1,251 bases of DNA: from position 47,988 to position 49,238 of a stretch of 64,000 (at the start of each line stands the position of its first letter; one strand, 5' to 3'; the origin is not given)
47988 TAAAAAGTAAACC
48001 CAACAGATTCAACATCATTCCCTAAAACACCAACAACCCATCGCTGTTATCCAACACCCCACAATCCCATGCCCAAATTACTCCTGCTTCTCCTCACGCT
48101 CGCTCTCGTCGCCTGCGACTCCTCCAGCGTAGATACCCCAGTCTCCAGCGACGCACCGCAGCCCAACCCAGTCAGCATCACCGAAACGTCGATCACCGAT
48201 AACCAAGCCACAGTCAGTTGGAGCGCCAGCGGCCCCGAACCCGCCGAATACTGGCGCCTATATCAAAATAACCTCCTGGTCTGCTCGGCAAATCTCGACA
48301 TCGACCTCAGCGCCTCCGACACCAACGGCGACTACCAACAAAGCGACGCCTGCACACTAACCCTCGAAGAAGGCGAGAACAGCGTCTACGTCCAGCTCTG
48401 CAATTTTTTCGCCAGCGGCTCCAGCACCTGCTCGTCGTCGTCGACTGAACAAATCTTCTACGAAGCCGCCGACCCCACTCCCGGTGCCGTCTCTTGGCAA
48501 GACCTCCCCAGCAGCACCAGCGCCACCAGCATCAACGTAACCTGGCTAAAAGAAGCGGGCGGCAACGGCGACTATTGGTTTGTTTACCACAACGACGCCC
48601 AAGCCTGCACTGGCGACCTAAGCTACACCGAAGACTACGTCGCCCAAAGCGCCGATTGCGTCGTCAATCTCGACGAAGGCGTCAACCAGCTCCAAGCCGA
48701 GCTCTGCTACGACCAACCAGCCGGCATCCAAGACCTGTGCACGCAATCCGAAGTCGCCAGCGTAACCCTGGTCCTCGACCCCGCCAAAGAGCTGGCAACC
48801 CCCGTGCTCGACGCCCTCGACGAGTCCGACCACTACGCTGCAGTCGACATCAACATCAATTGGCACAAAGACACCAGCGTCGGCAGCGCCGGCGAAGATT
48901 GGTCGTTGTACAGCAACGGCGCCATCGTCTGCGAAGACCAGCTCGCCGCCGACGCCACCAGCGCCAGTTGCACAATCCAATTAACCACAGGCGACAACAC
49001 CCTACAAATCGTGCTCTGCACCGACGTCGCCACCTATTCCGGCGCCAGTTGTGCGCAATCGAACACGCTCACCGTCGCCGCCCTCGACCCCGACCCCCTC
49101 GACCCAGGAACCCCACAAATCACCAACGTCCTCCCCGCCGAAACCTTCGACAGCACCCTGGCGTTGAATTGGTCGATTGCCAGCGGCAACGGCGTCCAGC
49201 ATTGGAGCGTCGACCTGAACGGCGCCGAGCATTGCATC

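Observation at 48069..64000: A chitinase on a stalk: GH18 catalytic domain at the distal end of a giant lipoprotein of about 41 cadherin repeats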

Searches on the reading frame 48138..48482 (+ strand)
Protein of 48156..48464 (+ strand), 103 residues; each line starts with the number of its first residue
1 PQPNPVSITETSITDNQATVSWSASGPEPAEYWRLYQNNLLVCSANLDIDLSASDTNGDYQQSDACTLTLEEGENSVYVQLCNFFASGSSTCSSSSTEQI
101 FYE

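Call 15: search_protein_families(library=pfam, proteins=[window:48156-48464:+], max_evalue=10)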
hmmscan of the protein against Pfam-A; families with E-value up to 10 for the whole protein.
seq(103 aa): 2 families
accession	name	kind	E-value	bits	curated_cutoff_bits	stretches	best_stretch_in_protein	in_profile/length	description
PF21015.2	Ybfg_C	-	0.013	15.9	27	1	37-80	23-66/148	Ybfg C-terminal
PF00041.27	fn3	-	0.1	13.3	25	1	3-35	3-34/84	Fibronectin type III domain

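Call 16: search_solved_structures(query=A1, max_evalue=10, show_alignments=3)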
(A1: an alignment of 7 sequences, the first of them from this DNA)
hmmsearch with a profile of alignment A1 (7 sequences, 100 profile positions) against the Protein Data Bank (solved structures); distinct sequences matched with E-value up to 10: 3.
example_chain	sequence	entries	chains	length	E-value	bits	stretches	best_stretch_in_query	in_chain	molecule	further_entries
5aa7_A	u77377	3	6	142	0.094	15.8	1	13-80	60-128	CHITINASE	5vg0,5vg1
2i2l_A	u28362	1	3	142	0.13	15.4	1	31-76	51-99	YopX protein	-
9b6s_H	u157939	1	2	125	1.3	12.2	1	11-42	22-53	Fab1-6 heavy chain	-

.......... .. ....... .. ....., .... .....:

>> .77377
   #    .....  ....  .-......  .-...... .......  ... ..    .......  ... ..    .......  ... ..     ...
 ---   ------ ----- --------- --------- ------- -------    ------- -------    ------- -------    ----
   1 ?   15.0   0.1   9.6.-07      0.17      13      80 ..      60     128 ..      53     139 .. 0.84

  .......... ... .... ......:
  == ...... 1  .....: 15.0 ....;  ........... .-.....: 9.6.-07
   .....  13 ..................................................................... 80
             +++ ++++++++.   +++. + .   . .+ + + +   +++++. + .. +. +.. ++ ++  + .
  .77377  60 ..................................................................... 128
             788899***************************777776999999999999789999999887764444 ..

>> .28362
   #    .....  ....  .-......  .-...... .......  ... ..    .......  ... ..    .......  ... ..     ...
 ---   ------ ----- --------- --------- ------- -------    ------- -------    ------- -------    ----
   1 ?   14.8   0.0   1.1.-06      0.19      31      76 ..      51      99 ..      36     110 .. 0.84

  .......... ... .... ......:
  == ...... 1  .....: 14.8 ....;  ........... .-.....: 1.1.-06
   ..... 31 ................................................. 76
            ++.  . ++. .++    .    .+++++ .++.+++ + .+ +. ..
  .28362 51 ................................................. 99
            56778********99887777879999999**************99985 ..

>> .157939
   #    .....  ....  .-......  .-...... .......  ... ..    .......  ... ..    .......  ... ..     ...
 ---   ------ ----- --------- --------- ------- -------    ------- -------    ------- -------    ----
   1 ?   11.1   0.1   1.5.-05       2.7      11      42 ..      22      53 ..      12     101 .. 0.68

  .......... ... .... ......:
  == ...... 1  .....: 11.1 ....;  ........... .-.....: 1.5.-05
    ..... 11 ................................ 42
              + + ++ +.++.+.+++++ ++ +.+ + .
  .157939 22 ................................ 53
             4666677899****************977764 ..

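Call 35: predict_structure(alignment_id=A1)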
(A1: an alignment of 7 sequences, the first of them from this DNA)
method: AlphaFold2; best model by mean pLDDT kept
length: 103 residues; sequences in the alignment: 7
mean_pLDDT: 93.6   pTM: 0.83
mean pLDDT of the five models: 93.6, 91.8, 91.6, 90.6, 86.6
residues with pLDDT >= 90: 84; 70-90: 18; 50-70: 1; < 50: 0
segments of 3 or more residues with pLDDT < 50: none
pLDDT, mean of each block of 10 residues (from residue 1): 94 97 95 98 92 79 97 98 89 97 95
secondary structure, 60 per line:
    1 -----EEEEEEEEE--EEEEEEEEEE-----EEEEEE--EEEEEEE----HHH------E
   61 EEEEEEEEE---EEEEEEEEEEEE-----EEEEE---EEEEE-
elements in order: E6-14 E17-26 E32-37 E40-46 E60-69 E73-84 E90-94 E98-102

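Call 39: fold_search(model_id=the predicted structure, library=pdb)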
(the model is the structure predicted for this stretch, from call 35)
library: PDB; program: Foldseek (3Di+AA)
matches with E <= 10: 1294; with E <= 0.001: 0
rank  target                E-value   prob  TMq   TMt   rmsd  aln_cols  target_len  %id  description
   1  3arq                  6.0e-03  1.00  0.51  0.12   5.1       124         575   12  Crystal Structure Analysis of Chitinase A from Vibrio harveyi with novel inhibitors - complex structure with IDARUBICIN (released 2011-04-20)
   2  3b9a_A                6.3e-03  1.00  0.53  0.13   5.0       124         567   10  Crystal structure of Vibrio harveyi chitinase A complexed with hexasaccharide (released 2008-04-01)
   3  3arp                  6.6e-03  1.00  0.53  0.12   4.9       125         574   11  Crystal Structure Analysis of Chitinase A from Vibrio harveyi with novel inhibitors - complex structure with DEQUALINIUM (released 2011-04-20)
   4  8hrf_A                8.9e-03  1.00  0.54  0.13   4.9       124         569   13  Catalytic domain of Vibrio parahaemolyticus chitinase 1 (released 2023-12-20)
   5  1eib_A                9.4e-03  1.00  0.56  0.12   7.7       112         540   18  CRYSTAL STRUCTURE OF CHITINASE A MUTANT D313A COMPLEXED WITH OCTA-N-ACETYLCHITOOCTAOSE (NAG)8. (released 2001-02-25)
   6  3b8s_A                9.9e-03  1.00  0.55  0.12   5.9       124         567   13  Crystal structure of wild-type chitinase A from Vibrio harveyi (released 2008-04-01)
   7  2ibb                  1.1e-02  1.00  0.53  0.32   4.2       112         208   12  Crystal Structure of the First and Second FNIII Domains of Ihog (released 2006-10-24)
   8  8w96_A                1.1e-02  1.00  0.55  0.12   7.7       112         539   18  SmChiA with diacetyl chitobiose (released 2024-09-04)
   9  3art                  1.2e-02  1.00  0.47  0.11   5.9       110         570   12  Crystal Structure Analysis of Chitinase A from Vibrio harveyi with novel inhibitors - W275G mutant complex structure wit (released 2011-04-20)
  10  3b9e                  1.3e-02  1.00  0.52  0.11   9.0       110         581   14  Crystal structure of inactive mutant E315M chitinase A from Vibrio harveyi (released 2008-04-01)
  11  1k9t_A                1.3e-02  1.00  0.55  0.12   7.7       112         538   18  Chitinase a complexed with tetra-N-acetylchitotriose (released 2002-11-06)
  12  1ffr_A                1.3e-02  1.00  0.55  0.12   7.7       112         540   18  CRYSTAL STRUCTURE OF CHITINASE A MUTANT Y390F COMPLEXED WITH HEXA-N-ACETYLCHITOHEXAOSE (NAG)6 (released 2001-09-26)
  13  5z7m_A                1.3e-02  1.00  0.55  0.12   7.7       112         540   18  SmChiA sliding-intermediate with chitohexaose (released 2018-09-26)
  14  1x6l                  1.4e-02  1.00  0.60  0.13   4.6       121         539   17  Crystal structure of S. marcescens chitinase A mutant W167A (released 2005-07-26)
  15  1ctn                  1.6e-02  1.00  0.62  0.13   4.2       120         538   17  CRYSTAL STRUCTURE OF A BACTERIAL CHITINASE AT 2.3 ANGSTROMS RESOLUTION (released 1995-02-07)
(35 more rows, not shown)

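Call 66: search_protein_families(library=pfam, alignment_id=A4, max_evalue=0.01)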
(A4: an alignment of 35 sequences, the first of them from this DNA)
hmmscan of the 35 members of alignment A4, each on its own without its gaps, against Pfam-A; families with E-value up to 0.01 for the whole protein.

A. member 1, seq(115 aa): 0 families

B. families by the number of members that match (of 35 scanned): 1 family
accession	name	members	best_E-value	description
PF08329.16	ChitinaseA_N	6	2.8e-06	Chitinase A, N-terminal domain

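Call 67: search_solved_structures(query=A4, max_evalue=1, show_alignments=2)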
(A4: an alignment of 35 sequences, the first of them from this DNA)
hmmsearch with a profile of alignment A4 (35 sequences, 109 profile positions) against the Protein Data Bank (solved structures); distinct sequences matched with E-value up to 1: 22.
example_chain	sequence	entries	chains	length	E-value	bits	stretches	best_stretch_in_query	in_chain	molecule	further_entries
1rd6_A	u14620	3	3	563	0.017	18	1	21-103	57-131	Chitinase A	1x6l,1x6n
7vrg_A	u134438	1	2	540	0.021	17.7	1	19-103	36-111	Chitinase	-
5gpr_A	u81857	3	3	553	0.022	17.7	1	19-103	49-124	Chitinase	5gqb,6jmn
1ehn_A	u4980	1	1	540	0.032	17.1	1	21-103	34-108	CHITINASE A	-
8w96_A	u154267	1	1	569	0.032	17.1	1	21-103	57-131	Chitinase A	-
1k9t_A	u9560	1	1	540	0.033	17.1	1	21-103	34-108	CHITINASE A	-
1ctn_A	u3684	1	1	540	0.033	17.1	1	21-103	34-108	CHITINASE A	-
1edq_A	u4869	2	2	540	0.033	17.1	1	21-103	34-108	CHITINASE A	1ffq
1ffr_A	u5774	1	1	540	0.033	17.1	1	21-103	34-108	CHITINASE A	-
2wk2_A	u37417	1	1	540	0.033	17.1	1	21-103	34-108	CHITINASE A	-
2wly_A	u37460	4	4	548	0.034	17.1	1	21-103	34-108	Chitinase | CHITINASE A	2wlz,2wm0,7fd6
1eib_A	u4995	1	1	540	0.034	17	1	21-103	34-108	CHITINASE A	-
5z7m_A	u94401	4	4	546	0.035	17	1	21-103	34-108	Chitinase A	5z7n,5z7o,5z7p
1nh6_A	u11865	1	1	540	0.036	17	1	21-103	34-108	chitinase A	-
5zl9_A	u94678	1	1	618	0.041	16.8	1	21-103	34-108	Chitinase AB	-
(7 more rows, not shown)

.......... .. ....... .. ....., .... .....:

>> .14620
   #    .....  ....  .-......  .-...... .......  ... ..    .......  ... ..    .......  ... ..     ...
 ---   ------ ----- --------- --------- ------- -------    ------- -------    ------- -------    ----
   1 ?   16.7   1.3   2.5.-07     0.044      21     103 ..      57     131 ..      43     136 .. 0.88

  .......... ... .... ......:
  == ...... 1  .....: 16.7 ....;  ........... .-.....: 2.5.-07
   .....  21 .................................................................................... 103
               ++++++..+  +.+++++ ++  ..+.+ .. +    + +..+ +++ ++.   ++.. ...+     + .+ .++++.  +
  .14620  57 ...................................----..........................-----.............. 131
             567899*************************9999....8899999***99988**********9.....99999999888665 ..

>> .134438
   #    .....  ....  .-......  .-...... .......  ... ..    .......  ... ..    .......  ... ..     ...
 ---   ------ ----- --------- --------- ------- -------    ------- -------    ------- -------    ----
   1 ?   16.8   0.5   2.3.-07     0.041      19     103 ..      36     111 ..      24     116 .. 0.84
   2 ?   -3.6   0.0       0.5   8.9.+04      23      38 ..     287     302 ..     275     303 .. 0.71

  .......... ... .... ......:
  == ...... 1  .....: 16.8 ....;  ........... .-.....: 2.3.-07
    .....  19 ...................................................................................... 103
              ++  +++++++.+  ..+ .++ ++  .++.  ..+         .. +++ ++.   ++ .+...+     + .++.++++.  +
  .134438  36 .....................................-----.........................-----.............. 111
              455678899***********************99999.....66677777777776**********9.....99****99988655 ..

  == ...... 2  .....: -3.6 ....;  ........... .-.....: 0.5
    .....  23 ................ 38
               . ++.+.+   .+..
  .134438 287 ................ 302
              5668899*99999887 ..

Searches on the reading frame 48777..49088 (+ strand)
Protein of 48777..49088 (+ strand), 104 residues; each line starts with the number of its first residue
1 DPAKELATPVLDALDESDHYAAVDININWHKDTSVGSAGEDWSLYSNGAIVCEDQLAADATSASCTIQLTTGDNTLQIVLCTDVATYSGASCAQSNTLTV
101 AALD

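Call 15: search_protein_families(library=pfam, proteins=[window:48777-49088:+], max_evalue=10)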
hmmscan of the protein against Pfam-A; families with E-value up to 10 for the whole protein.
seq(104 aa): 1 family
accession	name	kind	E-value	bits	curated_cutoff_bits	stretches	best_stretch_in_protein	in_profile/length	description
PF09724.14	Dcc1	-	0.065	13.1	22.9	1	67-100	20-52/319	Sister chromatid cohesion protein Dcc1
